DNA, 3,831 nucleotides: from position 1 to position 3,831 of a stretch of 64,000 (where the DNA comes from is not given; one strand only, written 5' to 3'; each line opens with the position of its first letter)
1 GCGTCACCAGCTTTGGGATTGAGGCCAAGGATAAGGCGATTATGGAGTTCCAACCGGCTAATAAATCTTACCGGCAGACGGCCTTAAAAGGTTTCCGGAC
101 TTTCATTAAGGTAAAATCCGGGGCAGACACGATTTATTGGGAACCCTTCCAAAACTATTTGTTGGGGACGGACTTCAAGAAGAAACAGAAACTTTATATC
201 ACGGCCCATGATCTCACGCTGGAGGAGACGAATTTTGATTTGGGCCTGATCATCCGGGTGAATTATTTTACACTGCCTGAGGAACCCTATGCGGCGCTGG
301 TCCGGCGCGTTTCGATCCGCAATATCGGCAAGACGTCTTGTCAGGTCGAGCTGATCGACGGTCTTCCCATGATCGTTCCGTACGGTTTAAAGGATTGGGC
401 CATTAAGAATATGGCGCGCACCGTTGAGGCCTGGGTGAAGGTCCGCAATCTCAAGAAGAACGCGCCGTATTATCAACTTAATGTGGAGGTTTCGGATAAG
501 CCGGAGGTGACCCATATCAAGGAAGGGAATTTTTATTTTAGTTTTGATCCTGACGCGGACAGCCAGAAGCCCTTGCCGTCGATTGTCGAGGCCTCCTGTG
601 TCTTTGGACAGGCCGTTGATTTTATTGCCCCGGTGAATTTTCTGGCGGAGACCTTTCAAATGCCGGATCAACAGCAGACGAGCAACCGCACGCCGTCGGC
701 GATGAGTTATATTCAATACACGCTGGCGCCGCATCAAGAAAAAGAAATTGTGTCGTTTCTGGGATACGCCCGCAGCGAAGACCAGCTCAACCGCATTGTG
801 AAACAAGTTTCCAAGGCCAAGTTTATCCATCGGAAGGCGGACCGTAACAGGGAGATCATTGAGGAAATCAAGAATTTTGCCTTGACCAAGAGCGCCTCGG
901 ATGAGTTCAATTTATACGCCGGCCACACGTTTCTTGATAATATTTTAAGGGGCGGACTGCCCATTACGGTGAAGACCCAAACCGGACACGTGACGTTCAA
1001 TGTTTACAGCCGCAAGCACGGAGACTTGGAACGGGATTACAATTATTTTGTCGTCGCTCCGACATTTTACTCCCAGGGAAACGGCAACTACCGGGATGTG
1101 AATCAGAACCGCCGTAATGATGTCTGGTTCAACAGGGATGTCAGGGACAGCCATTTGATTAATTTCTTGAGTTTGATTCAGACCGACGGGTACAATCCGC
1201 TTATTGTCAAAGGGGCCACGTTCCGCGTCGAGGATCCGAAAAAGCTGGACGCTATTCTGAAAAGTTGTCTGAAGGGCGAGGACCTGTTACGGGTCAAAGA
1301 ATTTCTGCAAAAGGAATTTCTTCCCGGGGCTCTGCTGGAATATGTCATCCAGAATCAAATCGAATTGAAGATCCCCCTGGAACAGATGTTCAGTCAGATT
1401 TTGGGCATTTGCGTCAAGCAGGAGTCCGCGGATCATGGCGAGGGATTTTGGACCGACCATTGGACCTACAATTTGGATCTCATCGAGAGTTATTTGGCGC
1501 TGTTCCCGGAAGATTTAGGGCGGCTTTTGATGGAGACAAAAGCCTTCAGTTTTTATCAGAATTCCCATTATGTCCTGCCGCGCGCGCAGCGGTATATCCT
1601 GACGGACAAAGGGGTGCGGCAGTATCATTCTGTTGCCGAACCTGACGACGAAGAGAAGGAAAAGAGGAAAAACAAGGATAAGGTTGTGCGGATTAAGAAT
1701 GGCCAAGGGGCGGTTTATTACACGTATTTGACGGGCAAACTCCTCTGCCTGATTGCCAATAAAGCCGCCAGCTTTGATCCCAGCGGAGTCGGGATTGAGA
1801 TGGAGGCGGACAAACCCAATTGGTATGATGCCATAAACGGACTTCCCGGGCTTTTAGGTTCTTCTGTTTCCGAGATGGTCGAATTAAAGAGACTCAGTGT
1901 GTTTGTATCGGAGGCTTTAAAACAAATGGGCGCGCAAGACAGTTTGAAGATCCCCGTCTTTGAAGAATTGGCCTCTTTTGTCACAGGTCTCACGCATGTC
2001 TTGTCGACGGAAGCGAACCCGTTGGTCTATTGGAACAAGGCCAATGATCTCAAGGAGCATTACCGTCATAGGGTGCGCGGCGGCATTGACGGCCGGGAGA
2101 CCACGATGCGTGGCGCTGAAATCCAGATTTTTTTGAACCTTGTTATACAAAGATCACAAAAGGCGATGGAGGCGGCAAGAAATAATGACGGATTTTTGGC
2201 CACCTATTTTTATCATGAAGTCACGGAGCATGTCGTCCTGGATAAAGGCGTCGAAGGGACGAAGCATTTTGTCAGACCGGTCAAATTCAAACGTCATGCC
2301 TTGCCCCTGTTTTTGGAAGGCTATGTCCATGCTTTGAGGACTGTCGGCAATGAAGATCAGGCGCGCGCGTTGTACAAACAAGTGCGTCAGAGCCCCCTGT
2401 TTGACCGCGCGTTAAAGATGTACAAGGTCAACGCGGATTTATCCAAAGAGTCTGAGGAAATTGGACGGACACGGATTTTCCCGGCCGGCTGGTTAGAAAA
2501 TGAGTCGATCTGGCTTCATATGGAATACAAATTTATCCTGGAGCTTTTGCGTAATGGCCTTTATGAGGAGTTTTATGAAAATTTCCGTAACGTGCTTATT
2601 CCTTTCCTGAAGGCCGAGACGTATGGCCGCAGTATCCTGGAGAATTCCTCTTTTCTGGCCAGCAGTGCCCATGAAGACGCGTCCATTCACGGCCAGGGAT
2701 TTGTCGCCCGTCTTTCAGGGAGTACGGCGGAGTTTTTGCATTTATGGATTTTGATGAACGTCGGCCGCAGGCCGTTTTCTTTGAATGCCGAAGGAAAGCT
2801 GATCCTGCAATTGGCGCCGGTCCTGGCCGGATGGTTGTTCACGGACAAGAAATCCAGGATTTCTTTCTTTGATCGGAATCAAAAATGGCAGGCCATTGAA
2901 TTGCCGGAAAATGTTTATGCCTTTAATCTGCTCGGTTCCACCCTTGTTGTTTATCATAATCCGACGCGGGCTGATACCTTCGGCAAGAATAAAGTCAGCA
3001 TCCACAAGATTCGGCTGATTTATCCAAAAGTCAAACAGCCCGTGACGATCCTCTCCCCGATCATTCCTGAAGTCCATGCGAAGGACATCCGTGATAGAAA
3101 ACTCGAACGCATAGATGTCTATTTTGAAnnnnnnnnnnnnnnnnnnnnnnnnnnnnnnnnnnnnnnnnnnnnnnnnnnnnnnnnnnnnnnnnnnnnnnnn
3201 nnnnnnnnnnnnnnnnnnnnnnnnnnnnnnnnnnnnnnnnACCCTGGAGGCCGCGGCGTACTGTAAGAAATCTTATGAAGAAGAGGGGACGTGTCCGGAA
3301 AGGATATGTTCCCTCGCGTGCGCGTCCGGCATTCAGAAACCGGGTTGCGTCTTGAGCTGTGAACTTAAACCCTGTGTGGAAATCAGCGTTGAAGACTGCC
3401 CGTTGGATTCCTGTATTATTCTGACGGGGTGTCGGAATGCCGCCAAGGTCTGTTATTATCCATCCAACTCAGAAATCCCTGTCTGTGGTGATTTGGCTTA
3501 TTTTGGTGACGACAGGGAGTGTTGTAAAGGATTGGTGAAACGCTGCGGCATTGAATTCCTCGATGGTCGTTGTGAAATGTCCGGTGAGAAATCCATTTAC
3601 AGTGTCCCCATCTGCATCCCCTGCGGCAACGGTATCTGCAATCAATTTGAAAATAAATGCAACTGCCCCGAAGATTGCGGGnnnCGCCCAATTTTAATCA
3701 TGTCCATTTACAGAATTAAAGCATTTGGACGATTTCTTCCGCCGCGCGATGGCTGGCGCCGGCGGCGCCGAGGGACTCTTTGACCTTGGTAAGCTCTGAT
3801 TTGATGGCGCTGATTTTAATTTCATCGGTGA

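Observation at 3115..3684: Small secreted protein with about 22 cysteines next to a giant GH94-like protein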

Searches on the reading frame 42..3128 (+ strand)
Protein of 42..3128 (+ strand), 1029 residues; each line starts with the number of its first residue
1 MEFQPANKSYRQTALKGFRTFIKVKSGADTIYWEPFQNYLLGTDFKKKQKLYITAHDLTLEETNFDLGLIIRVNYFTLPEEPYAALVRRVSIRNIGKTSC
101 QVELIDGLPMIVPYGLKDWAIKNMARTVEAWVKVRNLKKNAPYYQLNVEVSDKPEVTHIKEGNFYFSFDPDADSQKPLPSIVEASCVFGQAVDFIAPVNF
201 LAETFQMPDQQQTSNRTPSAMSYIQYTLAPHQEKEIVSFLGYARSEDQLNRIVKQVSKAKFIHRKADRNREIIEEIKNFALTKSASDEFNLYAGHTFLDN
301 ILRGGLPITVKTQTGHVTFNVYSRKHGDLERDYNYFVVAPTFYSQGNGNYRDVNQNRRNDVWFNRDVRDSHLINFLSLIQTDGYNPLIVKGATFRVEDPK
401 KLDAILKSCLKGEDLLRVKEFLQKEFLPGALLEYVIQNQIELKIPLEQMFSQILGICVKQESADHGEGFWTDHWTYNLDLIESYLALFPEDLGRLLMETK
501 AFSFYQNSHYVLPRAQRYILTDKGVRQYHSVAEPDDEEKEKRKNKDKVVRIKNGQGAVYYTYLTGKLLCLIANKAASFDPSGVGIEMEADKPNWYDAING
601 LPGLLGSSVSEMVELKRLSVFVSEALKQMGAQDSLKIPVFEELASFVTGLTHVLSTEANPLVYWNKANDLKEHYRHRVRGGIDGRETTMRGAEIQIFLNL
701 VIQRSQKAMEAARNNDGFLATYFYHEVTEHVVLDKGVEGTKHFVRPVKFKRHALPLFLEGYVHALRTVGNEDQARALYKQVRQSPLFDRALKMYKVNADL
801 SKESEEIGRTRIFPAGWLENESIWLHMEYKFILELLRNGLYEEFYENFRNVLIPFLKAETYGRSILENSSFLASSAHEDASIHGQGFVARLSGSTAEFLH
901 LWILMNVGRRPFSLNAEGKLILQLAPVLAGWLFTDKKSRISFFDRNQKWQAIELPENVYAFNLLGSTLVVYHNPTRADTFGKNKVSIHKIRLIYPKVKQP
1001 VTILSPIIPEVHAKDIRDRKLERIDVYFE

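Call 4: search_protein_families(library=pfam, proteins=[window:42-3128:+], max_evalue=1)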
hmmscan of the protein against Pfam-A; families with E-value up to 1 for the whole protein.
window:42-3128:+ (1029 aa): 0 families

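Call 5: search_protein_families(library=ncbifam, proteins=[window:42-3128:+], max_evalue=1)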
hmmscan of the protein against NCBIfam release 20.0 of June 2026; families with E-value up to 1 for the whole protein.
window:42-3128:+ (1029 aa): 1 family
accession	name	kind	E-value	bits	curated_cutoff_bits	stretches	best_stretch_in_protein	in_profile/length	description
NF058639.1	GH149_beta_1_3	equivalog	8e-33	113.2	1150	3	12-172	72-231/1134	1,3-beta-D-glucan phosphorylase, GH149 family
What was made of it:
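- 42..3131 (+): Upstream neighbour: GH161-family glycoside phosphorylase, 5'-truncated by the window (true length 1100 aa). Weak NCBIfam GH149 hit (call 5).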

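Call 10: search_solved_structures(query=window:42-3128:+, max_evalue=0.01)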
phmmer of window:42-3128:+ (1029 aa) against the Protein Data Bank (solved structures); distinct sequences matched with E-value up to 0.01: 2.
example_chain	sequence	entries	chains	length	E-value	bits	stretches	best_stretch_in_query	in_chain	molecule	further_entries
9h8v_A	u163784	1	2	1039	1.6e-199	668.7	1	1-936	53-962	Cellobiose phosphorylase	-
9qqk_A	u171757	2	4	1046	2.7e-199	668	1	1-936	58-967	gh161 phosphorylase | GH161A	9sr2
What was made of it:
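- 42..3131 (+): PDB 9qqk 'GH161A' and 9h8v, E about 1e-199 over residues 1-936 (call 10).
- On GH161 glycoside phosphorylase (the neighbour): PDB 9qqk 'GH161A' and 9h8v, E about 1e-199, residues 1-936 (call 10).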

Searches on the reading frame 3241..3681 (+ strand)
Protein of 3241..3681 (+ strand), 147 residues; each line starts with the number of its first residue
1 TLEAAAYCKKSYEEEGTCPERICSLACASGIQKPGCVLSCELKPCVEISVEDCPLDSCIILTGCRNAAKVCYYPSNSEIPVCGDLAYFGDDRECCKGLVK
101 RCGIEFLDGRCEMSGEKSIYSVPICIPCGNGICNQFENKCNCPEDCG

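Call 68: predict_structure(alignment_id=A3)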
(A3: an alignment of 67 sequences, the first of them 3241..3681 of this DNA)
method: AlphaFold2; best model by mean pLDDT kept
length: 147 residues; sequences in the alignment: 67
mean_pLDDT: 88.3   pTM: 0.76
mean pLDDT of the five models: 88.3, 85.1, 83.6, 82.1, 82.0
residues with pLDDT >= 90: 70; 70-90: 67; 50-70: 10; < 50: 0
segments of 3 or more residues with pLDDT < 50: none
pLDDT, mean of each block of 10 residues (from residue 1): 88 97 94 94 96 95 92 81 71 85 87 88 88 83 86
secondary structure, 60 per line:
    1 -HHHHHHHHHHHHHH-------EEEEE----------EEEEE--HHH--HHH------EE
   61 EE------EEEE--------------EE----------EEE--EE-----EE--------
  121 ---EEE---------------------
elements in order: H2-15 E23-27 E38-42 E59-62 E69-72 E99-101 E124-126
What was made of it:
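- Fold: AF2 pLDDT 88.3 and pTM 0.76 for the mature part (call 68). The apo fold is predicted confidently (call 68).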

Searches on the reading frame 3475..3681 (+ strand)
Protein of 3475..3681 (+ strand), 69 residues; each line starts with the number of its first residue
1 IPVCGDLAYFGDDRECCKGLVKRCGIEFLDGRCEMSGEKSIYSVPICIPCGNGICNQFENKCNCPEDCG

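Call 41: find_homologous_proteins(query=window:3475-3681:+, max_evalue=0.001)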
Query window:3475-3681:+: no candidate shares three 5-residue words with the query. No homologue found.
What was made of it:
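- Tried and rejected: A word-indexed homologue search with the C-terminal module alone returned nothing for technical reasons; the query was too short for the 5-mer index (call 41).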
